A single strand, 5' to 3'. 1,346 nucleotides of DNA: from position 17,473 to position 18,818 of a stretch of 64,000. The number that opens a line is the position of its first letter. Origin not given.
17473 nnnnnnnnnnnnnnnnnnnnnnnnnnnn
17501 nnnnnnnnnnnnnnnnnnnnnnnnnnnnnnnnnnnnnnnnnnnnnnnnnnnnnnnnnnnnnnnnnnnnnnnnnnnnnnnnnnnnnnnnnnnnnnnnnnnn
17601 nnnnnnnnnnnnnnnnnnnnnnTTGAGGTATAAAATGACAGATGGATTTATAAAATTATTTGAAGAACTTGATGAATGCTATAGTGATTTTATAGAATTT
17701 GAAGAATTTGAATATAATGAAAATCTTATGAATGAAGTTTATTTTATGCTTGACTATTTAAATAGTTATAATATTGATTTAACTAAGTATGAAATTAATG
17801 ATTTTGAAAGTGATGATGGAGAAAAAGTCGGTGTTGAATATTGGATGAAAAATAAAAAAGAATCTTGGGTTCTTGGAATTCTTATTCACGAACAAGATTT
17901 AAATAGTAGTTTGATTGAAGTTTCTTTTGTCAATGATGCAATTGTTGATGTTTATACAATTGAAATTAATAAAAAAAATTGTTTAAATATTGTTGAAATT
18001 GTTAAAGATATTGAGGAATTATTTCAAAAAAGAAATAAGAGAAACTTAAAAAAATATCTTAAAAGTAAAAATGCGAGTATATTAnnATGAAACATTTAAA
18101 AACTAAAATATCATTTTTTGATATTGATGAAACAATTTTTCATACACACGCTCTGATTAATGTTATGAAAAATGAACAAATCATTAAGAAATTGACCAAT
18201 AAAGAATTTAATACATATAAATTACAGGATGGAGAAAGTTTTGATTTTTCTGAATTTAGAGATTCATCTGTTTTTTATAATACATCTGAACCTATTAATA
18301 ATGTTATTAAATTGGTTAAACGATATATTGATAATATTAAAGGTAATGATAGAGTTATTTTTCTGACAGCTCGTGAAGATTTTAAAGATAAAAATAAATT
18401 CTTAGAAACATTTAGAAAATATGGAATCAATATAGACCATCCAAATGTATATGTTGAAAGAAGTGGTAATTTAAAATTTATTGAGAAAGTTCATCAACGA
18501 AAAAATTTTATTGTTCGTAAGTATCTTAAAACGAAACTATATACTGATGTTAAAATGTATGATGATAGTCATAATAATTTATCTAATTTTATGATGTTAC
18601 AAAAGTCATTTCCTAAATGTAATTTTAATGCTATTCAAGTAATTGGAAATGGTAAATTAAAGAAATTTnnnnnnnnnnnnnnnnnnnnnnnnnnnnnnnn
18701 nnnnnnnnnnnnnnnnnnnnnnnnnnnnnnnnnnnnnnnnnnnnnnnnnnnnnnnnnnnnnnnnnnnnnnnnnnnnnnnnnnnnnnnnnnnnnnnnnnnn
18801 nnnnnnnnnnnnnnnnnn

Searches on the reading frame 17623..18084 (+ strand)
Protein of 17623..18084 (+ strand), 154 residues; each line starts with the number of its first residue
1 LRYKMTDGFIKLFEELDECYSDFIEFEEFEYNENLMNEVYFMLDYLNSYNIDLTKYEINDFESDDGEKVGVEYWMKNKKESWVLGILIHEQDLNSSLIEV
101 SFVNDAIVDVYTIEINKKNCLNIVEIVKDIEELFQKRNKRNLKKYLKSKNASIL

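Call 19: search_protein_families(library=pfam, proteins=[window:17623-18084:+], max_evalue=0.01)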
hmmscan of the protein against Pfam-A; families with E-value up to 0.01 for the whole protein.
window:17623-18084:+ (154 aa): 0 families

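Call 38: search_protein_families(library=phrogs, proteins=[window:17623-18084:+], max_evalue=0.01)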
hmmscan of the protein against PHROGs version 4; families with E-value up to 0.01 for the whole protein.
window:17623-18084:+ (154 aa): 1 family
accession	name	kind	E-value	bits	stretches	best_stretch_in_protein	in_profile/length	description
phrog_13178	-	unknown function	0.008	17.2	0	78-110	30-61/64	-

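Call 69: search_protein_families(library=ncbifam, proteins=[window:17623-18084:+], max_evalue=0.01)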
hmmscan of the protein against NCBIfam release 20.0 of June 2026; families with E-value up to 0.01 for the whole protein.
window:17623-18084:+ (154 aa): 0 families

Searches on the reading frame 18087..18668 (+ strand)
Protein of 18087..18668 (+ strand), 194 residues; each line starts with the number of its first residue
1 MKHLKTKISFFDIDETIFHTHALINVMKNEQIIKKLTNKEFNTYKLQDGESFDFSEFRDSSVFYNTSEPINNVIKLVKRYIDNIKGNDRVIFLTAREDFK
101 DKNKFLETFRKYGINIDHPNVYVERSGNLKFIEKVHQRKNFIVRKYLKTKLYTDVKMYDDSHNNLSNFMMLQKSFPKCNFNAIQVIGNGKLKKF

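Call 19: search_protein_families(library=pfam, proteins=[window:18087-18668:+], max_evalue=0.01)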
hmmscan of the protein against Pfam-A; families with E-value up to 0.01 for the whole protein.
window:18087-18668:+ (194 aa): 2 families
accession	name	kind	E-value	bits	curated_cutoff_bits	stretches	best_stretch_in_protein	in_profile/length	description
PF20755.2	DUF6834_C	-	0.0004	21.1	27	1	27-118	9-96/129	Domain of unknown function (DUF6834), C-terminal domain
PF17809.6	UPA_2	-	0.0026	18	22.7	1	103-172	39-109/131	UPA domain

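Call 38: search_protein_families(library=phrogs, proteins=[window:18087-18668:+], max_evalue=0.01)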
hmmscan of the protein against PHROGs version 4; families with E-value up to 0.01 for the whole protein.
window:18087-18668:+ (194 aa): 2 families
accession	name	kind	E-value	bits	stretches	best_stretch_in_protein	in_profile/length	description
phrog_415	-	other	3.5e-08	34.4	1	7-166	22-152/218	polynucleotide kinase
phrog_13198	-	unknown function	0.005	17.4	1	87-143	109-164/230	-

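Call 49: search_solved_structures(query=window:18087-18668:+, max_evalue=1, show_alignments=1)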
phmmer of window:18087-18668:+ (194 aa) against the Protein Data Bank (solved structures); distinct sequences matched with E-value up to 1: 6.
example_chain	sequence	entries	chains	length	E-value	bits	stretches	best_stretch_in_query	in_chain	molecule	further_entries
3ja4_A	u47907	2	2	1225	0.11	15.8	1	34-180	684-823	RNA-dependent RNA polymerase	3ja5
5h0r_F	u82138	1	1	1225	0.23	14.8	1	56-180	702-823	RNA-dependent RNA polymerase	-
6ty8_A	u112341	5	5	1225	0.24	14.7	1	59-180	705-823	RNA-dependent RNA Polymerase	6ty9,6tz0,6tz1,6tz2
6k32_A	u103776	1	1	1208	0.24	14.7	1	57-173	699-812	RNA-dependent RNA polymerase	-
3jb6_A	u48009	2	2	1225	0.25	14.7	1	57-173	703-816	RNA-dependent RNA polymerase | CPV RNA-dependent RNA polymerase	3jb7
4aip_A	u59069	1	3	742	0.97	12.8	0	24-140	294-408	FE-REGULATED PROTEIN B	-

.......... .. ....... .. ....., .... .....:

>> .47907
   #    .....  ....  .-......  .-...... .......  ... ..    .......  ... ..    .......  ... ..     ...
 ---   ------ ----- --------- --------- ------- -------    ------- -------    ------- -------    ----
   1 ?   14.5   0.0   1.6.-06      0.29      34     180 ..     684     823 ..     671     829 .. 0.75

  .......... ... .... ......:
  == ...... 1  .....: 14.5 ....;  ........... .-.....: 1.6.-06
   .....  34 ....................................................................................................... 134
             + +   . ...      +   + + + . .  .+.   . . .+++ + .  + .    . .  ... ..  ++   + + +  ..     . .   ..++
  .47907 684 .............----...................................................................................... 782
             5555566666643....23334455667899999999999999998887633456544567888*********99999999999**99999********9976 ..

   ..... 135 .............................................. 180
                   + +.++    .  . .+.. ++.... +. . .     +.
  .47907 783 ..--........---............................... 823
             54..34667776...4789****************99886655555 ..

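Call 69: search_protein_families(library=ncbifam, proteins=[window:18087-18668:+], max_evalue=0.01)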
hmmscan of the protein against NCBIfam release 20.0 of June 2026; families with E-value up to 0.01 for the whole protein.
window:18087-18668:+ (194 aa): 0 families
